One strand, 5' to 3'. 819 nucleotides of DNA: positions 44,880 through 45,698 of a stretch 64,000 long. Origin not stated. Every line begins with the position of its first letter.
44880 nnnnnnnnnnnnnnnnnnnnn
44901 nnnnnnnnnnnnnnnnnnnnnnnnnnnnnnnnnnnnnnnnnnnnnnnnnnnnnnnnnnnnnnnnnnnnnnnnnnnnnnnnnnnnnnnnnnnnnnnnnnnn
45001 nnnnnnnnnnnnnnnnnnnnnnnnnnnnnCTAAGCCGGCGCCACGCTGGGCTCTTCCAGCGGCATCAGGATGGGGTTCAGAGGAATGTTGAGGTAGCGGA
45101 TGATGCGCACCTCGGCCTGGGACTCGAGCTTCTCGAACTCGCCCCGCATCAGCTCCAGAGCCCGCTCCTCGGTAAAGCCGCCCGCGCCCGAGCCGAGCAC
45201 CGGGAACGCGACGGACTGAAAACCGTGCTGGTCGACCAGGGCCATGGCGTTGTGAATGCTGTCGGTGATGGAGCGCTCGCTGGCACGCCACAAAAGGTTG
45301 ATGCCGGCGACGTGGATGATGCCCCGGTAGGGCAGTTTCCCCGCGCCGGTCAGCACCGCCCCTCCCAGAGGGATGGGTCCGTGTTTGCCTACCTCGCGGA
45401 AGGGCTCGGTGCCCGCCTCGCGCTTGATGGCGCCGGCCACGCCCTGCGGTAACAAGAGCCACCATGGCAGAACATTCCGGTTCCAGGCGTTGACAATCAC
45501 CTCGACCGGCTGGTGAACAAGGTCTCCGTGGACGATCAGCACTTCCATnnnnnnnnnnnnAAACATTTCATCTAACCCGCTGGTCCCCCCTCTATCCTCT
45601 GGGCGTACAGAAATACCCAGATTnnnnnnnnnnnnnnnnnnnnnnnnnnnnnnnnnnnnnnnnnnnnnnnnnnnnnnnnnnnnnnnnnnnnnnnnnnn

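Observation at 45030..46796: Stand-alone macro domain gene divergently paired with a C11 clostripain-family cysteine protease.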

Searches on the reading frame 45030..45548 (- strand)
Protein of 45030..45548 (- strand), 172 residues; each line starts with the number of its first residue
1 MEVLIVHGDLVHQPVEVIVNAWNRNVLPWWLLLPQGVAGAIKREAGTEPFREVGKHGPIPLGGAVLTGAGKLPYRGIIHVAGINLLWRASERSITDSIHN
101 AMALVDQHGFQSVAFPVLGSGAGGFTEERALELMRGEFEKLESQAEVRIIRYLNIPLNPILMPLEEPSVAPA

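Call 3: search_protein_families(library=pfam, proteins=[window:45030-45548:-], max_evalue=0.01)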
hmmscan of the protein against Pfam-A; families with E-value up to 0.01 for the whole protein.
window:45030-45548:- (172 aa): 1 family
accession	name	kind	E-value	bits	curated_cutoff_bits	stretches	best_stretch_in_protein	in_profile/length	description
PF01661.27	Macro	-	7.3e-23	81.2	22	1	19-134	1-118/118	Macro domain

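Call 4: search_protein_families(library=ncbifam, proteins=[window:45030-45548:-], max_evalue=0.01)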
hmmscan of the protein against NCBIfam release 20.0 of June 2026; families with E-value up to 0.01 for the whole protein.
window:45030-45548:- (172 aa): 12 families
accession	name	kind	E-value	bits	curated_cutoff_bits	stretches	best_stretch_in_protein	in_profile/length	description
NF001666.0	PRK00431.2-2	equivalog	5e-22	78.5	246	1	1-149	1-145/164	ADP-ribose-binding protein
NF001663.0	PRK00431.1-4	equivalog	1.4e-16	60.9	285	1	1-152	7-163/180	ADP-ribose-binding protein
NF001667.0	PRK00431.2-3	equivalog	3.4e-16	59.4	252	1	1-142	8-147/182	ADP-ribose-binding protein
NF001660.0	PRK00431.1-1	equivalog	5.5e-16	58.6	271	1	4-133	6-136/177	O-acetyl-ADP-ribose deacetylase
NF001664.0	PRK00431.1-6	equivalog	2e-15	56.6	200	1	2-149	3-151/173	O-acetyl-ADP-ribose deacetylase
NF009880.0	PRK13341.1-1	equivalog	3.4e-13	48.8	891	1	3-134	429-561/599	AAA family ATPase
NF001668.0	PRK00431.2-4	equivalog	2e-10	40.4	278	1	1-134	49-180/220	ADP-ribose-binding protein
NF001665.0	PRK00431.2-1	equivalog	1.6e-08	34.3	315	1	2-135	9-140/177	ADP-ribose-binding protein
NF001661.0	PRK00431.1-2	equivalog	1.8e-08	34.5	291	1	1-133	1-136/179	O-acetyl-ADP-ribose deacetylase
NF003163.0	PRK04143.1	equivalog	1.1e-06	28.3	272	1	2-133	84-224/265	protein-ADP-ribose hydrolase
NF048014.1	antitoxin_DarG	equivalog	6.6e-05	22.3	250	1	5-142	3-139/338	type II toxin-antitoxin system antitoxin DNA ADP-ribosyl glycohydrolase DarG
NF001662.0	PRK00431.1-3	equivalog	0.00055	19.8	215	1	2-145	4-158/185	[protein ADP-ribosylglutamate] hydrolase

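Call 7: find_encoding_contigs(protein=window:45030-45548:-, flank=6000, max_places=6)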
Protein window:45030-45548:- (172 aa): no gene with exactly this product is on record in the collection.

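Call 12: search_solved_structures(query=window:45030-45548:-, max_evalue=0.001, show_alignments=3)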
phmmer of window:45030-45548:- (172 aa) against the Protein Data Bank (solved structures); distinct sequences matched with E-value up to 0.001: 38.
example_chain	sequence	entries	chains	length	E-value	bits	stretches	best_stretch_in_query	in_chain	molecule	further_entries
3vfq_A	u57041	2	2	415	1.1e-20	77.5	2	4-134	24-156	Poly [ADP-ribose] polymerase 14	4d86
2dx6_A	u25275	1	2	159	1.5e-17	67.3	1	3-152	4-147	Hypothetical protein TTHA0132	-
4etk_A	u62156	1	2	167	8.7e-15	58.3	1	4-147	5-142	De novo designed serine hydrolase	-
4ess_A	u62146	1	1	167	1.2e-14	57.8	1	6-147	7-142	OR187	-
3v45_A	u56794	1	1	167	1.3e-14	57.8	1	6-147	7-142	Serine hydrolase OSH55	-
4etj_A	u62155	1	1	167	1.3e-14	57.7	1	6-147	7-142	Serine hydrolase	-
4kyb_A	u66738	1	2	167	2.2e-14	57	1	6-147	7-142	Designed Protein OR342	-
4gvv_A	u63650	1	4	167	5.5e-14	55.7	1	6-147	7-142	De novo design serine hydrolase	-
5cms_R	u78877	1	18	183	1.4e-13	54.4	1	3-133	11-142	O-acetyl-ADP-ribose deacetylase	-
4k0c_A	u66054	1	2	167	3e-13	53.3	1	6-147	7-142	designed serine hydrolase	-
5cb3_A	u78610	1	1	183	3.5e-13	53.1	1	3-133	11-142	O-acetyl-ADP-ribose deacetylase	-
1spv_A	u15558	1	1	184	3.6e-13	53.1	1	3-133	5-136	putative polyprotein/phosphatase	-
5cb5_R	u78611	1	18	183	4.2e-13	52.8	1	3-133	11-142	O-acetyl-ADP-ribose deacetylase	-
4jgk_A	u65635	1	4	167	4.6e-13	52.7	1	6-147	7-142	evolved variant of a designed serine hydrolase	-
9w48_A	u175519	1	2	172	1.4e-12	51.1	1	3-137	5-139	Macro domain-containing protein DR_2288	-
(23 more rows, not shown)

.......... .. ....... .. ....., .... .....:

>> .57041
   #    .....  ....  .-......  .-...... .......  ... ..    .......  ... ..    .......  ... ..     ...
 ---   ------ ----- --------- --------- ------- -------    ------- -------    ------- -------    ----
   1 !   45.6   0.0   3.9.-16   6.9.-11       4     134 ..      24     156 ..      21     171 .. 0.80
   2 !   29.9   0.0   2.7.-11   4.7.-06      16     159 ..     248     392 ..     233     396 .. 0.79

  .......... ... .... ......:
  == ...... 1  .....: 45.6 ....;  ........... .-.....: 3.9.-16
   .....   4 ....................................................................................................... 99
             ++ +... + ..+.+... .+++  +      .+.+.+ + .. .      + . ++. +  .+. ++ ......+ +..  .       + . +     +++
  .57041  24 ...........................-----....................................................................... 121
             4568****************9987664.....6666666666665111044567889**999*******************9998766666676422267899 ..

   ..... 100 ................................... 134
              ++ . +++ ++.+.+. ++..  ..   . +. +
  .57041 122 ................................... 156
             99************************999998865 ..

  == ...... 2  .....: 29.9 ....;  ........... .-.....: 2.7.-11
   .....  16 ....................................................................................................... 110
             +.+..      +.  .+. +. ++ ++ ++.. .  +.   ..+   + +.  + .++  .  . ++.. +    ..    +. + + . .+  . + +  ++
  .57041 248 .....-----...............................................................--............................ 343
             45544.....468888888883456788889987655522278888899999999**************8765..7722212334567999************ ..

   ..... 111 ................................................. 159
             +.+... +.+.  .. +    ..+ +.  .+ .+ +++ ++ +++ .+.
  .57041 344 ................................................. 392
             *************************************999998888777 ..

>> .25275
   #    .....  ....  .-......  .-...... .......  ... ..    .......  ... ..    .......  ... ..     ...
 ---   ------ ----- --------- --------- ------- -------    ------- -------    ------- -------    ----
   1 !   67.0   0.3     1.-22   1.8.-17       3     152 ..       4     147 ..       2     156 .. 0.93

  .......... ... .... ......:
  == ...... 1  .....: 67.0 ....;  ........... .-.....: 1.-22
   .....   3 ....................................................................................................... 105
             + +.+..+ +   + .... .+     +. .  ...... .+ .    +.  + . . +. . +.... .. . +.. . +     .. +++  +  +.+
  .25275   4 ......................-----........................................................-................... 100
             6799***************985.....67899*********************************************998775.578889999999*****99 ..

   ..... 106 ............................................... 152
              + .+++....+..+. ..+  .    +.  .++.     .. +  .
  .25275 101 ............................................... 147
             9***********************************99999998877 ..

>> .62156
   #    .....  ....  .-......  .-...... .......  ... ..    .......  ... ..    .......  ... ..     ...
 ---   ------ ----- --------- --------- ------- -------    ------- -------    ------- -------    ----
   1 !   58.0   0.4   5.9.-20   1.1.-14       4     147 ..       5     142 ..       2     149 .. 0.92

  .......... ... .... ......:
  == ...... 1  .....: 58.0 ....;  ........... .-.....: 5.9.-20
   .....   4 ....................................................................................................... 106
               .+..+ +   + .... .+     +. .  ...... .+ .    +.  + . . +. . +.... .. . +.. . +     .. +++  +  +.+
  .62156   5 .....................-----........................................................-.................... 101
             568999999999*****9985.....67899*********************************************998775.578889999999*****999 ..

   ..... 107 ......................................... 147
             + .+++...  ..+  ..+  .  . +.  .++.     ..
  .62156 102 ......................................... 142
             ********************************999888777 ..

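Call 14: find_homologous_proteins(query=window:45030-45548:-)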
Query window:45030-45548:- (172 aa): 7122 proteins with E <= 0.001 among 7972 candidates; the best 120 are listed.
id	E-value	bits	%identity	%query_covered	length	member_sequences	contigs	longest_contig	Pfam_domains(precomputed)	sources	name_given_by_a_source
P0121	9.4e-109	379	100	100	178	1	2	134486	PF01661.28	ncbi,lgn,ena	-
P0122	1.8e-90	320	83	100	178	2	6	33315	PF01661.28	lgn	-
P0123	4.8e-87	308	81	100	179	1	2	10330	PF01661.28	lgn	-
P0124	8.4e-85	301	78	100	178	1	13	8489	PF01661.28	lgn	-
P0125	1.2e-83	297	77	100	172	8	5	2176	PF01661.28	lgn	-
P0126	1.6e-83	297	78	100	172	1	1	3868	PF01661.28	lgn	-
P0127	4.4e-76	273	71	100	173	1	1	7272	PF01661.28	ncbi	ncbi:MAG: macro domain-containing protein [Candidatus Eremiobacterota bacterium]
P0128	1.3e-68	248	71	91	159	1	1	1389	PF01661.28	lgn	-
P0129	1.5e-68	248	71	88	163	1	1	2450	PF01661.28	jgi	jgi:O-acetyl-ADP-ribose deacetylase (regulator of RNase III)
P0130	8.6e-68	246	70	88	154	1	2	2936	PF01661.28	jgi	jgi:O-acetyl-ADP-ribose deacetylase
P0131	3.3e-67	244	74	80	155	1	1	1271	PF01661.28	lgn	-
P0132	5.5e-67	243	72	88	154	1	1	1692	PF01661.28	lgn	-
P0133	6.8e-67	243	71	88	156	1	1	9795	PF01661.28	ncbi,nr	ncbi:MAG: Appr-1-p processing protein [bacterium]|nr:Appr-1-p processing protein [bacterium]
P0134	1.2e-66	242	72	88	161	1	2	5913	PF01661.28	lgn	-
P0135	1.7e-66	241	67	88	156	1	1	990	PF01661.28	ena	-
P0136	3.0e-66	241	67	87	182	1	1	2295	PF01661.28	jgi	jgi:O-acetyl-ADP-ribose deacetylase (regulator of RNase III)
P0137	4.2e-66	240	72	88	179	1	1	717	PF01661.28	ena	-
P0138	4.8e-66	240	71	88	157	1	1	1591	PF01661.28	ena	-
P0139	1.1e-65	239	69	88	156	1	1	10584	PF01661.28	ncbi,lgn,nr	ncbi:MAG: macro domain-containing protein [Armatimonadetes bacterium]|nr:macro domain-containing pro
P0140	1.6e-65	238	68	88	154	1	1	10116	PF01661.28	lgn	-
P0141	1.6e-65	238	70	88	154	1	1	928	PF01661.28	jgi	jgi:O-acetyl-ADP-ribose deacetylase (regulator of RNase III)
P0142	2.0e-65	238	69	90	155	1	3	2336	PF01661.28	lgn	-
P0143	2.1e-65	238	68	91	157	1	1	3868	PF01661.28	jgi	-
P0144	2.1e-65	238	73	84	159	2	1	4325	PF01661.28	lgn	-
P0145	2.5e-65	238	68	88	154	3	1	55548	PF01661.28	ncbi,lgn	-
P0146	2.9e-65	237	70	87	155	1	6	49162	PF01661.28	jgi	jgi:O-acetyl-ADP-ribose deacetylase (regulator of RNase III)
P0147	3.4e-65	237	66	90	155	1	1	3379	PF01661.28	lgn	-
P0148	3.6e-65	237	69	86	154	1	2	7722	PF01661.28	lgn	-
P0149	3.9e-65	237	69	88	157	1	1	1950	PF01661.28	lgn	-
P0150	4.6e-65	237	70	88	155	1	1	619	PF01661.28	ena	-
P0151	4.7e-65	237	70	84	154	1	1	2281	PF01661.28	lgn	-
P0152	4.8e-65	237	68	88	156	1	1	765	PF01661.28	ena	-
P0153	4.9e-65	237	67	88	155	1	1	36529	PF01661.28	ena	-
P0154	6.0e-65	236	68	88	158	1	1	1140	PF01661.28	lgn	-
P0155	6.4e-65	236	65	91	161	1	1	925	PF01661.28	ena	-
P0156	6.7e-65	236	68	88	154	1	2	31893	PF01661.28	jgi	jgi:O-acetyl-ADP-ribose deacetylase (regulator of RNase III)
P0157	8.8e-65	236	66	88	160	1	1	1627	PF01661.28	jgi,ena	-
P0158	1.0e-64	236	67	88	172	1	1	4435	PF01661.28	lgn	-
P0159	1.0e-64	236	66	90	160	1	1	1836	PF01661.28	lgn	-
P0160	1.1e-64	236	68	88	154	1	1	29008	PF01661.28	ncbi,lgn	-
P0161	1.3e-64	235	68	88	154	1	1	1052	PF01661.28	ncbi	-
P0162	1.3e-64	235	68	86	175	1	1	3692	PF01661.28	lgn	-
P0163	1.4e-64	235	67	88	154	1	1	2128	PF01661.28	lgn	-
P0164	1.4e-64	235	63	94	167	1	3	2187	PF01661.28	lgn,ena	-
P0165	1.4e-64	235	67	88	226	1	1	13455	PF01661.28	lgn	-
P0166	1.4e-64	235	68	88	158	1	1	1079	PF01661.28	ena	-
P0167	1.6e-64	235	65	88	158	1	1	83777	PF01661.28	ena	-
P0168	1.6e-64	235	66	88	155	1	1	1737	PF01661.28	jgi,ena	-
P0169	1.7e-64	235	68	88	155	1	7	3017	PF01661.28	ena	-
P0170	2.0e-64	235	68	88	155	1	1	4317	PF01661.28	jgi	jgi:O-acetyl-ADP-ribose deacetylase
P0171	2.1e-64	235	69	86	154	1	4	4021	PF01661.28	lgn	-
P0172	2.1e-64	235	68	88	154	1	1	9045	PF01661.28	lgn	-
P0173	2.2e-64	235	65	88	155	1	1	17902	PF01661.28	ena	-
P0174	2.2e-64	235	68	86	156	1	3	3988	PF01661.28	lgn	-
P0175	2.4e-64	234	66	88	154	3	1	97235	PF01661.28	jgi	-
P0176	2.4e-64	234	65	89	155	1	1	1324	PF01661.28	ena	-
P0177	2.5e-64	234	69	86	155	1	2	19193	PF01661.28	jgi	jgi:O-acetyl-ADP-ribose deacetylase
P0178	2.8e-64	234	70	88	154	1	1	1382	PF01661.28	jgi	jgi:O-acetyl-ADP-ribose deacetylase (regulator of RNase III)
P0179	2.9e-64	234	66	90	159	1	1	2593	PF01661.28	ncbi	-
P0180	3.0e-64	234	63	94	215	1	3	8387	PF01661.28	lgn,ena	-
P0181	3.0e-64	234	69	88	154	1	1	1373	PF01661.28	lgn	-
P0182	3.1e-64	234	68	88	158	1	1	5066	PF01661.28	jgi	jgi:O-acetyl-ADP-ribose deacetylase (regulator of RNase III)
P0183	3.1e-64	234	66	88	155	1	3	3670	PF01661.28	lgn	-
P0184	3.2e-64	234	67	88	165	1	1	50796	PF01661.28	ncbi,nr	ncbi:MAG: macro domain-containing protein [Verrucomicrobia bacterium]|nr:macro domain-containing pro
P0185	3.4e-64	234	65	92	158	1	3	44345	PF01661.28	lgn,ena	-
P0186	3.4e-64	234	67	88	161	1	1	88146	PF01661.28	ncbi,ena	-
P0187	3.5e-64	234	69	87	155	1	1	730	PF01661.28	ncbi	-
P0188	3.5e-64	234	66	88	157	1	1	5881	PF01661.28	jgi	-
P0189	3.9e-64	234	66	88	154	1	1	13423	PF01661.28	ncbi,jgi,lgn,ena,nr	ncbi:MAG TPA: macro domain-containing protein [Chthonomonadaceae bacterium]|nr:macro domain-containi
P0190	4.0e-64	234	68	88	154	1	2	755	PF01661.28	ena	-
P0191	4.2e-64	234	64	88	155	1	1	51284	PF01661.28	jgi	jgi:O-acetyl-ADP-ribose deacetylase (regulator of RNase III)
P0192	4.3e-64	234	66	88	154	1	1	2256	PF01661.28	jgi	jgi:O-acetyl-ADP-ribose deacetylase (regulator of RNase III)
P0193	5.0e-64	233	66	88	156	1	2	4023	PF01661.28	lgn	-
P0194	5.1e-64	233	70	86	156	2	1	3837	PF01661.28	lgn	-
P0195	5.5e-64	233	65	92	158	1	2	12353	PF01661.28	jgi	jgi:O-acetyl-ADP-ribose deacetylase (regulator of RNase III)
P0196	5.6e-64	233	68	86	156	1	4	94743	PF01661.28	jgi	jgi:O-acetyl-ADP-ribose deacetylase (regulator of RNase III)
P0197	5.6e-64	233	67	88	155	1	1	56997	PF01661.28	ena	-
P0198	5.9e-64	233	67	88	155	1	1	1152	PF01661.28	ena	-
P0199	6.0e-64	233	64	88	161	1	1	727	PF01661.28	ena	-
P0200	6.4e-64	233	65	88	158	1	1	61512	PF01661.28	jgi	jgi:O-acetyl-ADP-ribose deacetylase (regulator of RNase III)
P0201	6.5e-64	233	67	88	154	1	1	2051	PF01661.28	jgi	jgi:O-acetyl-ADP-ribose deacetylase (regulator of RNase III)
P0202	7.0e-64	233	69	88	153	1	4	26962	PF01661.28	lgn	-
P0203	7.0e-64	233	68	88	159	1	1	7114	PF01661.28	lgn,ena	-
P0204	7.4e-64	233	66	88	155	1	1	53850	PF01661.28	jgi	jgi:O-acetyl-ADP-ribose deacetylase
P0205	7.4e-64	233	67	89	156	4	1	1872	PF01661.28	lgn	-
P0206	7.8e-64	233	63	90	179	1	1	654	PF01661.28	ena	-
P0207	7.8e-64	233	69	88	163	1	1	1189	PF01661.28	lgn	-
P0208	8.0e-64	233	64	90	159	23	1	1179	PF01661.28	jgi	jgi:O-acetyl-ADP-ribose deacetylase (regulator of RNase III)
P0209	8.1e-64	233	68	88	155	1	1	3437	PF01661.28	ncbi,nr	ncbi:MAG: Appr-1-p processing protein [Victivallales bacterium]|nr:Appr-1-p processing protein [Vict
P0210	8.7e-64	233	65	88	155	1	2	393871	PF01661.28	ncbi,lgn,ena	-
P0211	9.8e-64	232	68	88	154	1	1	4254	PF01661.28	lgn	-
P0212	1.1e-63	232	66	88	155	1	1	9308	PF01661.28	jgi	jgi:O-acetyl-ADP-ribose deacetylase (regulator of RNase III)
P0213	1.2e-63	232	67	88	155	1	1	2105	PF01661.28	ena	-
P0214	1.2e-63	232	66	88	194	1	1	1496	PF01661.28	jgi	-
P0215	1.2e-63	232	67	88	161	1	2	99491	PF01661.28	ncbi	ncbi:MAG: macro domain-containing protein [Phycisphaeraceae bacterium]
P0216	1.2e-63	232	66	88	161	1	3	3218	PF01661.28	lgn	-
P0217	1.2e-63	232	67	88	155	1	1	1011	PF01661.28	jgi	jgi:O-acetyl-ADP-ribose deacetylase (regulator of RNase III)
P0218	1.3e-63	232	68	86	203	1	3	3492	PF01661.28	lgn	-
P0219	1.3e-63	232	64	90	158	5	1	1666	PF01661.28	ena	-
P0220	1.4e-63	232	67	88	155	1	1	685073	PF01661.28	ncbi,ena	-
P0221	1.4e-63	232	66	87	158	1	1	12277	PF01661.28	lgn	-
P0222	1.4e-63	232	68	90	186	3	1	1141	PF01661.28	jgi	-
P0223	1.4e-63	232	66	88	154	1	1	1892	PF01661.28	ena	-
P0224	1.4e-63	232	63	90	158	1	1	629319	PF01661.28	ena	-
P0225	1.5e-63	232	65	88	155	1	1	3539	PF01661.28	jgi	jgi:O-acetyl-ADP-ribose deacetylase (regulator of RNase III)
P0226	1.7e-63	232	66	86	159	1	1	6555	PF01661.28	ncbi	-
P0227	1.8e-63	232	67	88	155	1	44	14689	PF01661.28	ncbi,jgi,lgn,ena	jgi:O-acetyl-ADP-ribose deacetylase (regulator of RNase III)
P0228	1.9e-63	232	66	88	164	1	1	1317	PF01661.28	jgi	jgi:O-acetyl-ADP-ribose deacetylase (regulator of RNase III)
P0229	1.9e-63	231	65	88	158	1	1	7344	PF01661.28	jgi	jgi:O-acetyl-ADP-ribose deacetylase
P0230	2.0e-63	231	65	88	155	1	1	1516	PF01661.28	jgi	jgi:O-acetyl-ADP-ribose deacetylase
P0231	2.0e-63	231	66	88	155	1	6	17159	PF01661.28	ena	-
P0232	2.2e-63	231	65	91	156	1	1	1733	PF01661.28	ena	-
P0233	2.3e-63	231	64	88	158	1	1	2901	PF01661.28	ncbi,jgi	jgi:O-acetyl-ADP-ribose deacetylase (regulator of RNase III)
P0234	2.3e-63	231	66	88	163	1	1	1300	PF01661.28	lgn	-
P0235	2.5e-63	231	64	88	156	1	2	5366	PF01661.28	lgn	-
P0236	2.6e-63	231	65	88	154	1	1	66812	PF01661.28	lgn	-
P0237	2.6e-63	231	65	88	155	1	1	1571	PF01661.28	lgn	-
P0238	2.6e-63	231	69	88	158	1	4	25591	PF01661.28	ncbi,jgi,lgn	jgi:O-acetyl-ADP-ribose deacetylase (regulator of RNase III)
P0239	2.7e-63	231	67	88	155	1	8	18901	PF01661.28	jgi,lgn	jgi:O-acetyl-ADP-ribose deacetylase (regulator of RNase III)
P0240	2.7e-63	231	67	88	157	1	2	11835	PF01661.28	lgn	-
